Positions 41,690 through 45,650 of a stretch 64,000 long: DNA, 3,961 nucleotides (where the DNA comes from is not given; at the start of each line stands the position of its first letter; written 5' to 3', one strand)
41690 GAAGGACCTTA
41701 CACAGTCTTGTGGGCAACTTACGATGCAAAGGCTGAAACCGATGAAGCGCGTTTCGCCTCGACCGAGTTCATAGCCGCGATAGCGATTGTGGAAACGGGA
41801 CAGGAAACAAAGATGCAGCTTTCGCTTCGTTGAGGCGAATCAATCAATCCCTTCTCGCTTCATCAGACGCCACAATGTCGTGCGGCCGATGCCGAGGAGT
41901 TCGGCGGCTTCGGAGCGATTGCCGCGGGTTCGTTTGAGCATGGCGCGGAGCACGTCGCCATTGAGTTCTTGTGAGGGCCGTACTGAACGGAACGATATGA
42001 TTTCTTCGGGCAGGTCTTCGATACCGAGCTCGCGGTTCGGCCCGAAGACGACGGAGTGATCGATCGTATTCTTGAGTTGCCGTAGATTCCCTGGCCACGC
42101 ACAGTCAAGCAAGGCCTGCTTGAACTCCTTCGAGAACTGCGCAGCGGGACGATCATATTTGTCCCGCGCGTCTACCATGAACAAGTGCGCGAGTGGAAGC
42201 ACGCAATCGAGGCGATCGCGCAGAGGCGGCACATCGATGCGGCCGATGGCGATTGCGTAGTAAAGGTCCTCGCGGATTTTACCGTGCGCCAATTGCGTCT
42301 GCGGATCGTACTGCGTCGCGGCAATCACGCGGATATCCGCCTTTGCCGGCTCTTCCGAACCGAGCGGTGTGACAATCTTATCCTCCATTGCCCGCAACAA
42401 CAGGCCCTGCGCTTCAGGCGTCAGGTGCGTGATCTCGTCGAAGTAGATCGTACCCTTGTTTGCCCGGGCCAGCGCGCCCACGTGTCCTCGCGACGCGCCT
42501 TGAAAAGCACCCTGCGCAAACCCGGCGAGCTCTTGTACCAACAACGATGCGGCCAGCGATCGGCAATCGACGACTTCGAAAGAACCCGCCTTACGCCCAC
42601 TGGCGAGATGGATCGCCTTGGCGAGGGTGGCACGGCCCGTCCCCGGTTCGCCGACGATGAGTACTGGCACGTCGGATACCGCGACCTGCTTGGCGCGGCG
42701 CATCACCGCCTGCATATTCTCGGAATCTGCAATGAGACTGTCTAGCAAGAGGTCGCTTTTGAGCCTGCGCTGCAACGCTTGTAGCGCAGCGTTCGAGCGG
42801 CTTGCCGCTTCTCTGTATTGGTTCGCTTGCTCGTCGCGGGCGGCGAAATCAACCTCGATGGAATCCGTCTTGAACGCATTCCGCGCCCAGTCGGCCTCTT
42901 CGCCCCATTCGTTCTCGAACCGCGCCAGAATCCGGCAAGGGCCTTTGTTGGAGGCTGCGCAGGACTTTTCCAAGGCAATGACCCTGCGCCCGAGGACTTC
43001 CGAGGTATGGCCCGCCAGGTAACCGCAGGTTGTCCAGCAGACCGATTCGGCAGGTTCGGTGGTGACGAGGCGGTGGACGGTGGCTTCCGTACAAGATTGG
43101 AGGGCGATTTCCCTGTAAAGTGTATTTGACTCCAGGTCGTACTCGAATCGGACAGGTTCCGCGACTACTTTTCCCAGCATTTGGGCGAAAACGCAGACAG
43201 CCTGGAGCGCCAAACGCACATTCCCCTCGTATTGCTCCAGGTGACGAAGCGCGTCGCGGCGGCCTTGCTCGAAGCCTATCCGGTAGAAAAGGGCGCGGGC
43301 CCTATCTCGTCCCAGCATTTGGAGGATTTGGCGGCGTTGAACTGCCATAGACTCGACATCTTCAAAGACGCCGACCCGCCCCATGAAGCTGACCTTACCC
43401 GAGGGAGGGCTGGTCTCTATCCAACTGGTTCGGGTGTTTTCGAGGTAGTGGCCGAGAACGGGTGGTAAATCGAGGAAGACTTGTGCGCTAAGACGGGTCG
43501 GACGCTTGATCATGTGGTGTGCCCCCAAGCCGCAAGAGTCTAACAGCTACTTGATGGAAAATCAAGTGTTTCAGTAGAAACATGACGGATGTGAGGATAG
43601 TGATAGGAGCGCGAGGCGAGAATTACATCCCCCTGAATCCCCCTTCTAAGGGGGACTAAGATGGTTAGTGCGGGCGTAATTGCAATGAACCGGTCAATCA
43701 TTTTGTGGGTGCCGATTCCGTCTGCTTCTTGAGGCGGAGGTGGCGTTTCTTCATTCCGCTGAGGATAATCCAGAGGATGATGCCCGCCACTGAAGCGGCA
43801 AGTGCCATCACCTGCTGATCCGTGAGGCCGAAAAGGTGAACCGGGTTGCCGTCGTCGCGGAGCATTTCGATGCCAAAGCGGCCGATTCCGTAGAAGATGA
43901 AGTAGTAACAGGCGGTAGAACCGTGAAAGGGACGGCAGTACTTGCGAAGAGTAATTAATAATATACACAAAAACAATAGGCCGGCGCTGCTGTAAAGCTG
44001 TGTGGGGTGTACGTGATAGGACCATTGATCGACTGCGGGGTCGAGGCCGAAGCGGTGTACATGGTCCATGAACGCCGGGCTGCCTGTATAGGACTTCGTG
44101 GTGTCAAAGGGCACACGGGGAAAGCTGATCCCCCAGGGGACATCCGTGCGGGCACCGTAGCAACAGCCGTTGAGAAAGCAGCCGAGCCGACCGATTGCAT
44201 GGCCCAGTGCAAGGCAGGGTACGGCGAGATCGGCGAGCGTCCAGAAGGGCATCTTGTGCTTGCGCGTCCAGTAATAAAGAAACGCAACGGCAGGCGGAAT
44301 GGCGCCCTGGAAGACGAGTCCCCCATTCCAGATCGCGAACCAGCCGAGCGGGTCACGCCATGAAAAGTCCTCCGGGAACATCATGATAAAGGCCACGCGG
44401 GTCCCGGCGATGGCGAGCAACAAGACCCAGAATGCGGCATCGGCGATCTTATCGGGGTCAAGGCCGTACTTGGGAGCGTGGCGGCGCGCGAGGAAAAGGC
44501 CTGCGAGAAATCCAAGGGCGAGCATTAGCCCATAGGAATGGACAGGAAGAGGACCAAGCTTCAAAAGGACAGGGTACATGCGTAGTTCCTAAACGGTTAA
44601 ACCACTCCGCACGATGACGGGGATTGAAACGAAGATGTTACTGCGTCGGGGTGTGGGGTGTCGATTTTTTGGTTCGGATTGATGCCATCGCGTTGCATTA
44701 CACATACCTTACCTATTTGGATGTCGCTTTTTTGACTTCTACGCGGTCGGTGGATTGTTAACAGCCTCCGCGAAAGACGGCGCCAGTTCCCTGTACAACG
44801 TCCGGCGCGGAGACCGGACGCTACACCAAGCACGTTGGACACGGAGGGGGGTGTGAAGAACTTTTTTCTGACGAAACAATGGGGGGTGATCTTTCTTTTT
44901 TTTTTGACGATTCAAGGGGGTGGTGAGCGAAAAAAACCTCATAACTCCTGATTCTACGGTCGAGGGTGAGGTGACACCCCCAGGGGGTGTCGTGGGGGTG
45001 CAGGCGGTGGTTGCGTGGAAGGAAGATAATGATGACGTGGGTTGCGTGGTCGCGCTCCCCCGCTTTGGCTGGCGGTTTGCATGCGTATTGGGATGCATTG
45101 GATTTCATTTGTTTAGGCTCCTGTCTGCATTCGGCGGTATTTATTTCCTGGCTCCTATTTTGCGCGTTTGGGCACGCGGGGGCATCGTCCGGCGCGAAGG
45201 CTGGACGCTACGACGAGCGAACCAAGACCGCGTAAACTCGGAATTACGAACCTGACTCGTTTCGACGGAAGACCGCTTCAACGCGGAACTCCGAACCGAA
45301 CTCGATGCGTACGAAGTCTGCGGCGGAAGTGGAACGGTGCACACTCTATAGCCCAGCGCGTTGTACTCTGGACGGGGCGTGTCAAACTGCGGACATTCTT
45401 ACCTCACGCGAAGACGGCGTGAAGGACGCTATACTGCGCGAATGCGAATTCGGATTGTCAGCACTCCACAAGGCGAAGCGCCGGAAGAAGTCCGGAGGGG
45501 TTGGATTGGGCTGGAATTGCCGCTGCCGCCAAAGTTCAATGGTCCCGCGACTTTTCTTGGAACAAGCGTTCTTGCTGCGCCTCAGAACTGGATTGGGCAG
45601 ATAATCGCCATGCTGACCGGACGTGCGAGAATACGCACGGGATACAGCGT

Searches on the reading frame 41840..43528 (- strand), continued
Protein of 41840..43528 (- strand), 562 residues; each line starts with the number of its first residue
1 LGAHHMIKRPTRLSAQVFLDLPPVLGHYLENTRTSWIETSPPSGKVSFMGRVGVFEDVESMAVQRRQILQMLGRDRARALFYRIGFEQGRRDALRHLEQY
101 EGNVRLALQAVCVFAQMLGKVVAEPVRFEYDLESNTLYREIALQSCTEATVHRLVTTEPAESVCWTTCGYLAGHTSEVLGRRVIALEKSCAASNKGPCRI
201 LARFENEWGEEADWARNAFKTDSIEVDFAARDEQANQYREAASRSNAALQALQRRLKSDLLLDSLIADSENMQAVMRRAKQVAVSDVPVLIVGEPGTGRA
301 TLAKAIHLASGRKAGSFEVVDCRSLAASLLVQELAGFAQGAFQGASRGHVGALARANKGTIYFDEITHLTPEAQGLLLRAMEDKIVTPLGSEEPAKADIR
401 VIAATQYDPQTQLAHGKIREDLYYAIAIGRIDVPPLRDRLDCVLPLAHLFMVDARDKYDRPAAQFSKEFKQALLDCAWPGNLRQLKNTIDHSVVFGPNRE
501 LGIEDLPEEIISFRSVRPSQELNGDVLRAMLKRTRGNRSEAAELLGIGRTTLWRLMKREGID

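Call 44: find_encoding_contigs(protein=P0026, flank=10000, max_places=1)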
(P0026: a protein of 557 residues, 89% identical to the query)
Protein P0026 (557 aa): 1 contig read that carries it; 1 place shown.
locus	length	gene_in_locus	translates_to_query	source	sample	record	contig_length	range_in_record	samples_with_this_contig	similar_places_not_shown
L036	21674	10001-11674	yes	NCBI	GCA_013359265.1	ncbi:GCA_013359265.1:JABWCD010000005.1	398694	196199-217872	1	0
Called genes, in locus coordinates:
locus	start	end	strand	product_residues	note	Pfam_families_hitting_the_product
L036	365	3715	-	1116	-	PF13091:PLDc_2, PF00176:SNF2-rel_dom (faint), PF00271:Helicase_C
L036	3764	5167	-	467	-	PF04542:Sigma70_r2, PF04539:Sigma70_r3 (weak), PF04545:Sigma70_r4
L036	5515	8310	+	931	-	PF00133:tRNA-synt_1, PF09334:tRNA-synt_1g, PF01406:tRNA-synt_1e (weak), PF08264:Anticodon_1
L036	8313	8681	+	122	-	PF01258:zf-dskA_traR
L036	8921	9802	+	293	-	PF01790:LGT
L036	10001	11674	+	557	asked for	PF06505:XylR_N, PF02830:V4R (weak), PF00493:MCM (weak), PF00158:Sigma54_activat, PF14532:Sigma54_activ_2, PF07728:AAA_5, PF25601:AAA_lid_14, PF02954:HTH_8, +3 more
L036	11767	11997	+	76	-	-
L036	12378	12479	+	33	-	PF02954:HTH_8, PF12728:HTH_17 (faint)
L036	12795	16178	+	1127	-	-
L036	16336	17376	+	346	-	PF14871:GHL6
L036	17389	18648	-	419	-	PF00801:PKD, PF18911:PKD_4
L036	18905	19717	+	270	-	PF00106:adh_short, PF13561:adh_short_C2, PF23441:SDR (weak)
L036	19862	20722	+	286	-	PF04909:Amidohydro_2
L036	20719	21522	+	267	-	PF04909:Amidohydro_2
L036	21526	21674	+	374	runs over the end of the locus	PF08240:ADH_N, PF16912:Glu_dehyd_C, PF00107:ADH_zinc_N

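Call 70: search_solved_structures(query=window:41840-43528:-, max_evalue=1e-20, show_alignments=3)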
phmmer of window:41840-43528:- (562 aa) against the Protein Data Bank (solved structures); distinct sequences matched with E-value up to 1e-20: 35.
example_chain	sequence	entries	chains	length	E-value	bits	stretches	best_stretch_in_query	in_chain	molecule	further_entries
6iy8_A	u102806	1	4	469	4.2e-63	217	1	43-505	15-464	Positive regulator CapR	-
4l4u_A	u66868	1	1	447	3.6e-51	177.6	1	253-562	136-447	Transcriptional regulator (NtrC family)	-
1ojl_A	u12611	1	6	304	4.7e-48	167.3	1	265-555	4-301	TRANSCRIPTIONAL REGULATORY PROTEIN ZRAR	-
4ly6_A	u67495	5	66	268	4.6e-46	160.7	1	254-499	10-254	Transcriptional regulator (NtrC family)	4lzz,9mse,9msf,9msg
1ny6_A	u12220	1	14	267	4.6e-46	160.7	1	254-499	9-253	transcriptional regulator (NtrC family)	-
1ny5_A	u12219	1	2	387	5e-46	160.6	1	253-499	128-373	transcriptional regulator (NtrC family)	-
3m0e_A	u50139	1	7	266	3.2e-45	157.9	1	254-499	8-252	Transcriptional regulator (NtrC family)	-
8p53_C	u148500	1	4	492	3.1e-43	151.4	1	255-531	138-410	Transcriptional regulator FleQ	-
3dzd_A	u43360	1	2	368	3.3e-43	151.3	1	272-495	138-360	Transcriptional regulator (NtrC family)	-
5exx_A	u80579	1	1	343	8.7e-43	149.9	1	261-531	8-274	Transcriptional regulator FleQ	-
8pb9_D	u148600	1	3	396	1.1e-42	149.6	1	255-509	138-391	Transcriptional regulator FleQ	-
6j7e_A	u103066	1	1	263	2e-42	148.7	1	261-509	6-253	Nitrogen assimilation regulatory protein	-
6jdi_A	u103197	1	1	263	2e-42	148.7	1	261-509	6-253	Nitrogen assimilation regulatory protein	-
5exp_A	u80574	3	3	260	2.1e-42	148.6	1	261-509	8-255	Transcriptional regulator FleQ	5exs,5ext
7ejw_C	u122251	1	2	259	2.4e-42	148.5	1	261-509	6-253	Transcriptional regulator FleQ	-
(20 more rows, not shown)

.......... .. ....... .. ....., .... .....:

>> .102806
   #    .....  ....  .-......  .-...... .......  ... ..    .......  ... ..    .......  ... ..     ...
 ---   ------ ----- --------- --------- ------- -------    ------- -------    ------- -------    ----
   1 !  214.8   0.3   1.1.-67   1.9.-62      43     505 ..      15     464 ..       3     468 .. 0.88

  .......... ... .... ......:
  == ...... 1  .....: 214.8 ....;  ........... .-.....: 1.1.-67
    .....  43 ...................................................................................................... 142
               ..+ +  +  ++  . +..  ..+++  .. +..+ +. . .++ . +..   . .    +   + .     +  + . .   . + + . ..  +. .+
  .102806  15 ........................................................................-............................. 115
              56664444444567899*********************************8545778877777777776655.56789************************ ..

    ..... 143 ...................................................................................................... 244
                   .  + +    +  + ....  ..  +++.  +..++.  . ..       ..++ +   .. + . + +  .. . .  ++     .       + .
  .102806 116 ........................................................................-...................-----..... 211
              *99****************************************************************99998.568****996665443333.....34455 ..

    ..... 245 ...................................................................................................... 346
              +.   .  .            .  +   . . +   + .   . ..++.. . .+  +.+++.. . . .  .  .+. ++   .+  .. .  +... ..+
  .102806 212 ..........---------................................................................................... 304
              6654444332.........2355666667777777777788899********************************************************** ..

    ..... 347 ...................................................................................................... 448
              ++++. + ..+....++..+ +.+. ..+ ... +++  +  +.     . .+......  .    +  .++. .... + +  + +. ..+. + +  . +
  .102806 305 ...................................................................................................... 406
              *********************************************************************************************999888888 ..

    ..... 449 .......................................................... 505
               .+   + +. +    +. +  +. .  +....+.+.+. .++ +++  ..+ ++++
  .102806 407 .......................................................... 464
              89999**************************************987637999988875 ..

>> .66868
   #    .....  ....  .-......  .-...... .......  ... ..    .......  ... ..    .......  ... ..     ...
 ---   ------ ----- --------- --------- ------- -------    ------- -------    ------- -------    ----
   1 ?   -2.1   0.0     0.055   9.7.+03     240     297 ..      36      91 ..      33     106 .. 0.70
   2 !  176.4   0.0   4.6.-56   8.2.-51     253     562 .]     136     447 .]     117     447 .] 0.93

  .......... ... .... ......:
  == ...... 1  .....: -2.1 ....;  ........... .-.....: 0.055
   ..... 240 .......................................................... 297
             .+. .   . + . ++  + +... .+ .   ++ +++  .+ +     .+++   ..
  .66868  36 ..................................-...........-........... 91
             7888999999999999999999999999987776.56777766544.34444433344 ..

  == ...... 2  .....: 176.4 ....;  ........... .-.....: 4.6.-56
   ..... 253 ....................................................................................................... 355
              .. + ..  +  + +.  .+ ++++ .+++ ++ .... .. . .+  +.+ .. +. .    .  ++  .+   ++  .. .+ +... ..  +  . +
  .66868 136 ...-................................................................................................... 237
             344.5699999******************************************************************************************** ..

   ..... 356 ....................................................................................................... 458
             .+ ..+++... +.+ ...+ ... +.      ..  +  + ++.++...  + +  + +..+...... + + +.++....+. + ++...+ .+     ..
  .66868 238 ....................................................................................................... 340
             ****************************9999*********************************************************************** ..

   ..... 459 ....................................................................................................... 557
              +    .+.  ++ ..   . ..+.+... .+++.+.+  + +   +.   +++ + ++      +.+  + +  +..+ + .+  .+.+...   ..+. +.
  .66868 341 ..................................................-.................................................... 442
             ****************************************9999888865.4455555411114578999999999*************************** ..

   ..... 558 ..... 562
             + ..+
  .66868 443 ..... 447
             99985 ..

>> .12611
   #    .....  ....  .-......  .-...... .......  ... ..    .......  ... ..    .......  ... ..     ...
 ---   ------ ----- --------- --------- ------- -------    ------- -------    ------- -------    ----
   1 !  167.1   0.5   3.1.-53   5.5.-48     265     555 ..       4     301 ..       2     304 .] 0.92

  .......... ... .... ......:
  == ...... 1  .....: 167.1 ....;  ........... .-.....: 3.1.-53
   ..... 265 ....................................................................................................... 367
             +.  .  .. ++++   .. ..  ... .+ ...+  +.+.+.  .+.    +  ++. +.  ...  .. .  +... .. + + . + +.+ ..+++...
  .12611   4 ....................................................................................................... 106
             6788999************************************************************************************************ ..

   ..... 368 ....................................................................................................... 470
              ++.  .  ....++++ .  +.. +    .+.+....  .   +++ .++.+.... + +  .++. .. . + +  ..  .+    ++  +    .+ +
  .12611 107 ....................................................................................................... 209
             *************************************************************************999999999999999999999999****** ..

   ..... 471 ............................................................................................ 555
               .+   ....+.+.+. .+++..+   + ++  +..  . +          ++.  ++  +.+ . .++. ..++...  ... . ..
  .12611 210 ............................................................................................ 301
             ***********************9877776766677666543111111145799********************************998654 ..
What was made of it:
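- On Bacterial enhancer-binding protein (functional sigma-54 activator), for 41840-43528: GAFQGA aligns to the GAFTGA of CapR, NtrC1 and ZraR (call 70).
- Closest known: XylR/DmpR/CapR family of ligand-sensing enhancer-binding proteins. Same: The best PDB sequence match is CapR 6iy8 (E = 4e-63, call 70).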

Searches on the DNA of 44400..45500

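Call 78: search_rna_families(source=window, start=44400, end=45500, threshold=evalue, max_evalue=1)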
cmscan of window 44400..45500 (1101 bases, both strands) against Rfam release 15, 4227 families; matches with E-value up to 1: 0.
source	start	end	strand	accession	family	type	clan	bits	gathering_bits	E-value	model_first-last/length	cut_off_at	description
